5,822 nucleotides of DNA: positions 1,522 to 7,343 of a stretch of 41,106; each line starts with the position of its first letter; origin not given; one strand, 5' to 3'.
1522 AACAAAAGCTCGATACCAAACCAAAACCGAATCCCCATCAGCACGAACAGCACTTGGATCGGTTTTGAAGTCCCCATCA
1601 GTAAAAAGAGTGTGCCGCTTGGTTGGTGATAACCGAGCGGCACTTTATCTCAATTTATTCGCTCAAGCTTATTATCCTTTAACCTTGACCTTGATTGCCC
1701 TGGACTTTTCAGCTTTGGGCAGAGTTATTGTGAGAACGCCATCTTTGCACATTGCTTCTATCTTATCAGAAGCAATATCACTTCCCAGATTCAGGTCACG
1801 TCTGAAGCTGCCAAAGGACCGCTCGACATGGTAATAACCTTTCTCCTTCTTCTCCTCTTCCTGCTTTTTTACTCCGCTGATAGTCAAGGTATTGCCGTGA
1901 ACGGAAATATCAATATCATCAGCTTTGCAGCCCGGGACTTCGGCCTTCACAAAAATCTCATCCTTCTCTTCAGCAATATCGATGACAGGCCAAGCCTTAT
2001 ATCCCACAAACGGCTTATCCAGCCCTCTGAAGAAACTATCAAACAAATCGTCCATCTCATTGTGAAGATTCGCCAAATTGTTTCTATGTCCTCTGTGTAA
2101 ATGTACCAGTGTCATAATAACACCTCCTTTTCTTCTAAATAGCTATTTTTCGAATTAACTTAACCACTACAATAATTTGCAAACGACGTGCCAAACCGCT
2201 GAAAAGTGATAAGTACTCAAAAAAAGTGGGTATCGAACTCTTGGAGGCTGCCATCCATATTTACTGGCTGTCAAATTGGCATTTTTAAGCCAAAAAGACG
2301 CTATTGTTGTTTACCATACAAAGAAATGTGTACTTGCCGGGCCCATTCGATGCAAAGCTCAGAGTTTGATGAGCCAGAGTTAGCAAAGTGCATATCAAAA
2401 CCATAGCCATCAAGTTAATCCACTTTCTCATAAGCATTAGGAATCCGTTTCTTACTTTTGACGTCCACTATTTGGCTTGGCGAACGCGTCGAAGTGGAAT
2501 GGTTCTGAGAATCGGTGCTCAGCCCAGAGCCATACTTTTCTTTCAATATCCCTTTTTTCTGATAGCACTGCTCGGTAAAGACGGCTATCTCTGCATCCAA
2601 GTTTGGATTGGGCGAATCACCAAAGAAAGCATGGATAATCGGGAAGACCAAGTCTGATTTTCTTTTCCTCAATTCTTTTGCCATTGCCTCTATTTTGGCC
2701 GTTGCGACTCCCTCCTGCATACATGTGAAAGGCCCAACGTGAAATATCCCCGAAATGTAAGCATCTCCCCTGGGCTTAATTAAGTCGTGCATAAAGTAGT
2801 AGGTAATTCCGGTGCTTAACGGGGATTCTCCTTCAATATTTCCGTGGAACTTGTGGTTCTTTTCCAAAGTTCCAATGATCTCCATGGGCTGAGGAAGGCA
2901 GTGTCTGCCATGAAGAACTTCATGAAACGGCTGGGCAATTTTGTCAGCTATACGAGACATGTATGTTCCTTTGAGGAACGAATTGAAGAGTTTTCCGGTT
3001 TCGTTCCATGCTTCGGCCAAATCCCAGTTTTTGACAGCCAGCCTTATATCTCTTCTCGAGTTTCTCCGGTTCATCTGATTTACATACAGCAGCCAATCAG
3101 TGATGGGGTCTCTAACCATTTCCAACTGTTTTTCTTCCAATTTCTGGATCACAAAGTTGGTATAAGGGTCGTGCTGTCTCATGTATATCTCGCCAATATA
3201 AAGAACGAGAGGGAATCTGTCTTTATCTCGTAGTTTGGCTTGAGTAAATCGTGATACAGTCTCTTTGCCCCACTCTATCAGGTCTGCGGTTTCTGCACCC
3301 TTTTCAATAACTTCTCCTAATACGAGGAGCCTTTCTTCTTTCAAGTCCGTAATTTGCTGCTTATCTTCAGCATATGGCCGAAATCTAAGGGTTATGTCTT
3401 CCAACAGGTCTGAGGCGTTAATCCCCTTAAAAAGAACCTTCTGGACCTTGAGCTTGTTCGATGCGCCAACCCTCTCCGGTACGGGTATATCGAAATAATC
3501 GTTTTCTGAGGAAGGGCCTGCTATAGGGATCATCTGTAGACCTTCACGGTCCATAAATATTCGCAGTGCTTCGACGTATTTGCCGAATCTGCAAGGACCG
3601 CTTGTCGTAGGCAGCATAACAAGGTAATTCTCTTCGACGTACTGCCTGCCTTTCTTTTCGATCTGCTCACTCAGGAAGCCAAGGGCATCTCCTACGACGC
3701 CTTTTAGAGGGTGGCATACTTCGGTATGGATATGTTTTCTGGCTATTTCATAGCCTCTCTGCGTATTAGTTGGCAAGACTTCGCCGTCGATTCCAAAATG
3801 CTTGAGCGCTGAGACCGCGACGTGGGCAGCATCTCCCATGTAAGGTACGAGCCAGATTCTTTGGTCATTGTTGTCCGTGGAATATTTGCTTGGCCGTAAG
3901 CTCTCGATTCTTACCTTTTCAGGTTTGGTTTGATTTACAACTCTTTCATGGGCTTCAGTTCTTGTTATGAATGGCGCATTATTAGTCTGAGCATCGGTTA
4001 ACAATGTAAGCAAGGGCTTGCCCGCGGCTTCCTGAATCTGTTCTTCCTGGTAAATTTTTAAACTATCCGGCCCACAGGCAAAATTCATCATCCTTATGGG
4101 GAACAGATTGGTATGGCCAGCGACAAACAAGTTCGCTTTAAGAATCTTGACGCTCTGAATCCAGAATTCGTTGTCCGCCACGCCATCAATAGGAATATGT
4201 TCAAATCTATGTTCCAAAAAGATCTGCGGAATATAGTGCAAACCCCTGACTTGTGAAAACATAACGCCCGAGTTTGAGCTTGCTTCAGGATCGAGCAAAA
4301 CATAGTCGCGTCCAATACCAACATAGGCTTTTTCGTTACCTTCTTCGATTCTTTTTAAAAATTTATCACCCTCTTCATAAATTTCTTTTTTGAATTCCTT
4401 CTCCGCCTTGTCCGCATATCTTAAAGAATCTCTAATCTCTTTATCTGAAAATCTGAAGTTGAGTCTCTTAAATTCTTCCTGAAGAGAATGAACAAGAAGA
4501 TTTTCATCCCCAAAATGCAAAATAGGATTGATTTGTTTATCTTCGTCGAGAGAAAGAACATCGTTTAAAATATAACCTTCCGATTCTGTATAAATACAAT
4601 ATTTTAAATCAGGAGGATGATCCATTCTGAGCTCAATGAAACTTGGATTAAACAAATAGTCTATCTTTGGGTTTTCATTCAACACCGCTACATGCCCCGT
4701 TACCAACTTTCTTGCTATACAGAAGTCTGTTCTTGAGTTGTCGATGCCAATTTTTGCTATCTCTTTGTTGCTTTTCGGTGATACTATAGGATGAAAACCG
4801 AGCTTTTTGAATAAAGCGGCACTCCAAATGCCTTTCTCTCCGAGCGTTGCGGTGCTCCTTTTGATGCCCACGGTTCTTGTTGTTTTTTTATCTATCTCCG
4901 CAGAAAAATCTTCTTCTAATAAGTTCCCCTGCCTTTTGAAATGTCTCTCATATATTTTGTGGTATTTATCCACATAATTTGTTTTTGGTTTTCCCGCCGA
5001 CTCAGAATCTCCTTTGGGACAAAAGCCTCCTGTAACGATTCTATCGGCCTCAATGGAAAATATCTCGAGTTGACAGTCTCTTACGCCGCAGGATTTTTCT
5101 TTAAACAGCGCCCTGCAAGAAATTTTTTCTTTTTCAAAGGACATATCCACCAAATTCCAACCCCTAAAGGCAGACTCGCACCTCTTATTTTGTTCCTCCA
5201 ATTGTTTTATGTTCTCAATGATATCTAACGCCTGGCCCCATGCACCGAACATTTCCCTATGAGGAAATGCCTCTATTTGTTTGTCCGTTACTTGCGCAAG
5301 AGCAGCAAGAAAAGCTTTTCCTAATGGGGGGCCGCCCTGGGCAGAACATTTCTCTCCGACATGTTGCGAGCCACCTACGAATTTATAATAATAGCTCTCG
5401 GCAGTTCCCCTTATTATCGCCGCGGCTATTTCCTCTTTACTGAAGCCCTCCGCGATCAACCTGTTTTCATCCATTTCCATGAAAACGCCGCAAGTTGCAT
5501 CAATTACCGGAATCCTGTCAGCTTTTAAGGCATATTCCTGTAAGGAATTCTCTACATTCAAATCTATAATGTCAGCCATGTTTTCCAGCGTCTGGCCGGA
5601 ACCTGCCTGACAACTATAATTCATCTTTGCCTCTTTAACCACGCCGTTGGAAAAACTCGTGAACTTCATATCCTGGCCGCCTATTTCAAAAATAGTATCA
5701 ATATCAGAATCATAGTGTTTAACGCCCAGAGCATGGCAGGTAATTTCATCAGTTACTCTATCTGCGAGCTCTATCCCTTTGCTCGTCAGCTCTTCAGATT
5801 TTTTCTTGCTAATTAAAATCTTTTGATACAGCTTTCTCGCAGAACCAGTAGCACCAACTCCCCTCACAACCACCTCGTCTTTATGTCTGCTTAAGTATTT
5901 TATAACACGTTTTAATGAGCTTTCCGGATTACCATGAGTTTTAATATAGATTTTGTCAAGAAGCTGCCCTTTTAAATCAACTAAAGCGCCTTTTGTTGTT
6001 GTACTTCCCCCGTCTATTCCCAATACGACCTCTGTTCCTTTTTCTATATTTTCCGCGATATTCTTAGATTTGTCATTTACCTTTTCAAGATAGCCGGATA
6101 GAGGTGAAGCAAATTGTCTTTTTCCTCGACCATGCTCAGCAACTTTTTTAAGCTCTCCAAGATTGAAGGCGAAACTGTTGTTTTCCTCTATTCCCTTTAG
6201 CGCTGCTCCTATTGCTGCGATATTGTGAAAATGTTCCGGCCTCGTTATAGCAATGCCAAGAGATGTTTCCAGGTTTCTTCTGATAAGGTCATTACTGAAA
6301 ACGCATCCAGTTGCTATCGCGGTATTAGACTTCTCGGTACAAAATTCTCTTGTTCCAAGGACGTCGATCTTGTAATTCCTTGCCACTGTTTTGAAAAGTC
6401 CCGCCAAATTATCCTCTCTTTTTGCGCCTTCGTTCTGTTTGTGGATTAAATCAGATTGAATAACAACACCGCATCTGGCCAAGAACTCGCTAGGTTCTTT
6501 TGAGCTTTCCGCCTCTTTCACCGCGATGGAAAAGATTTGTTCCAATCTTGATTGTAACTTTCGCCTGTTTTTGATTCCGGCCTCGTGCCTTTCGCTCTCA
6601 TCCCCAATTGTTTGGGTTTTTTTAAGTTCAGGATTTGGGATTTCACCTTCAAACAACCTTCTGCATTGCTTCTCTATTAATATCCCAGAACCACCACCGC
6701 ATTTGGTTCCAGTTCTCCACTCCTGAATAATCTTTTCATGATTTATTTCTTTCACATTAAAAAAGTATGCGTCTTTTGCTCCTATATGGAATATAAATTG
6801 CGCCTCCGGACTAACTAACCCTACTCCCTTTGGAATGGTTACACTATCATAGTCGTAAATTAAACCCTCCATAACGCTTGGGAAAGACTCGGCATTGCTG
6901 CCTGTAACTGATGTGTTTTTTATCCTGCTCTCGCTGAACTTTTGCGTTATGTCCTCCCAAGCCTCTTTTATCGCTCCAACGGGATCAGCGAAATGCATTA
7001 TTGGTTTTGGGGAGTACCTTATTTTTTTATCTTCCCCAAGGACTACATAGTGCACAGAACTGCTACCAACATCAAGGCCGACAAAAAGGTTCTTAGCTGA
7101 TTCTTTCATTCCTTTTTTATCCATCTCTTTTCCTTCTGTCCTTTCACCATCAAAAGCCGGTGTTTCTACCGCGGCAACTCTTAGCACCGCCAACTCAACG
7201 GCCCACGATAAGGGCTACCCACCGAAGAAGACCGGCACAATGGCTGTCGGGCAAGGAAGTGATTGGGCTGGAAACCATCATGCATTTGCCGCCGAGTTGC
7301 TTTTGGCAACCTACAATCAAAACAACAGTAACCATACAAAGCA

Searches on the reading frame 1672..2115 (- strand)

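Call 7: search_protein_families(library=phrogs, proteins=[window:1672-2115:-], max_evalue=0.1)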
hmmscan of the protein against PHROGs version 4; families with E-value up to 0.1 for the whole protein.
window:1672-2115:- (147 aa): 2 families
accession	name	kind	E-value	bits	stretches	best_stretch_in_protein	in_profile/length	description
phrog_432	-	other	4.3e-21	76.3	1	16-139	21-139/148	Hsp20 heat shock protein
phrog_28330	-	unknown function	0.024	15.6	1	70-109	86-125/135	-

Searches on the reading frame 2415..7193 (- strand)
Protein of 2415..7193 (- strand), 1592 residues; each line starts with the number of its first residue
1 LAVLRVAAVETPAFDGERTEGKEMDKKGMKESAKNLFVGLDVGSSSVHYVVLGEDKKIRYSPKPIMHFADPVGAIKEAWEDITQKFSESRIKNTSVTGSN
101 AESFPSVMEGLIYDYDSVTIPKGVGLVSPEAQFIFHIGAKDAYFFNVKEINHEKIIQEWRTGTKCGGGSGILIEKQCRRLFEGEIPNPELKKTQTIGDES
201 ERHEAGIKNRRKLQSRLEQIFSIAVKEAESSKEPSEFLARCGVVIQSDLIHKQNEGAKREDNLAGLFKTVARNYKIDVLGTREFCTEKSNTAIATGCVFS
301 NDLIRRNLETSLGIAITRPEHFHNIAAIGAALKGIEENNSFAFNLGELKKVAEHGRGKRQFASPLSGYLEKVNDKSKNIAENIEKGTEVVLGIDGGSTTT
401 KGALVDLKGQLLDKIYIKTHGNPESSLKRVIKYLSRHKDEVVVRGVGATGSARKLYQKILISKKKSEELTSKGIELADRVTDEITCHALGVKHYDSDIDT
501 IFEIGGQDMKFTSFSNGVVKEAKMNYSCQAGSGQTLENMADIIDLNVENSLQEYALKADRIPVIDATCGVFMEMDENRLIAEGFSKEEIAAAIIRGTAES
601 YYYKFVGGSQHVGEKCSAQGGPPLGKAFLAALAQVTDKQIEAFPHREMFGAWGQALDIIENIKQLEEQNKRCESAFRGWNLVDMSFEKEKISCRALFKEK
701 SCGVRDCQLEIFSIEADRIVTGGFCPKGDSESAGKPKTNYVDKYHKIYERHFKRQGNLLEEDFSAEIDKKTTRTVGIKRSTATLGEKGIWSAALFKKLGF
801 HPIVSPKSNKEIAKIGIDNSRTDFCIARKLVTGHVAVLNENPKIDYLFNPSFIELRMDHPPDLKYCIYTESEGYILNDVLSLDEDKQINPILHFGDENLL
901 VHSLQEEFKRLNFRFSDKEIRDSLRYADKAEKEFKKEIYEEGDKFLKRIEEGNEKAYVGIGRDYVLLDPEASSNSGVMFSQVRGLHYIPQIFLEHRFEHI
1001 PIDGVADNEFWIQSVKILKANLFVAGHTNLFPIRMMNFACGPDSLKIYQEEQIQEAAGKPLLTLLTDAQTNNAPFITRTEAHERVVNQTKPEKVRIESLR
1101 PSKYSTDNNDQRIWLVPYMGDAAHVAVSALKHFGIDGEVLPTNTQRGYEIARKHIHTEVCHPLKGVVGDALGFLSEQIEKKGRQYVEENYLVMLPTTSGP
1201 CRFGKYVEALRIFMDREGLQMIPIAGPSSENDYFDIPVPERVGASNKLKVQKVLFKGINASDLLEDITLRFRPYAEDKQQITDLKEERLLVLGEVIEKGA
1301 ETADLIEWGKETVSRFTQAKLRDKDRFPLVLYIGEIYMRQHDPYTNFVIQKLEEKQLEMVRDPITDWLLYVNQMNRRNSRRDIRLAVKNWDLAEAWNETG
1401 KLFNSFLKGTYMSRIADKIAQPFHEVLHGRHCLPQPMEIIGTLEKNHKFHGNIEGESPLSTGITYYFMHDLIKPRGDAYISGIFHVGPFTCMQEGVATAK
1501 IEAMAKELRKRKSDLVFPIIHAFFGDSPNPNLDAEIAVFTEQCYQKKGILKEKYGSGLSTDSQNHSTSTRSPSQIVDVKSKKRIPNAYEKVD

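Call 6: search_protein_families(library=pfam, proteins=[window:2415-7193:-], max_evalue=0.1)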
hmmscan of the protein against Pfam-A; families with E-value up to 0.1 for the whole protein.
window:2415-7193:- (1592 aa): 7 families
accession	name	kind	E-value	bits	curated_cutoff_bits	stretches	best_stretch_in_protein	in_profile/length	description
PF09989.15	DUF2229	-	2.8e-36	125.6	29.4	1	774-982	1-208/218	CoA enzyme activase uncharacterised domain (DUF2229)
PF01869.26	BcrAD_BadFG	-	1.8e-33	116.7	31.5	2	391-656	1-269/271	BadF/BadG/BcrA/BcrD ATPase family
PF00480.26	ROK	-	0.0006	19.9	22.9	1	391-469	2-81/294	ROK family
PF01548.23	DEDD_Tnp_IS110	-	0.005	17.1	29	0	391-463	1-69/155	Transposase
PF20304.3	Sp-CxC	-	0.0053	17.2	27.5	0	920-957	8-40/63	Small protein from certain CxC ATPase-based DNA modification systems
PF22448.1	RepB_primase_C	-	0.021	15.1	26.1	0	578-595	13-30/54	RepB DNA-primase C-terminal helical domain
PF01918.27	Alba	-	0.058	13.6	25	0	414-448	2-36/66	Alba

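Call 7: search_protein_families(library=phrogs, proteins=[window:2415-7193:-], max_evalue=0.1)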
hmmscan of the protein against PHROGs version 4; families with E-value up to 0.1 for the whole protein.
window:2415-7193:- (1592 aa): 0 families
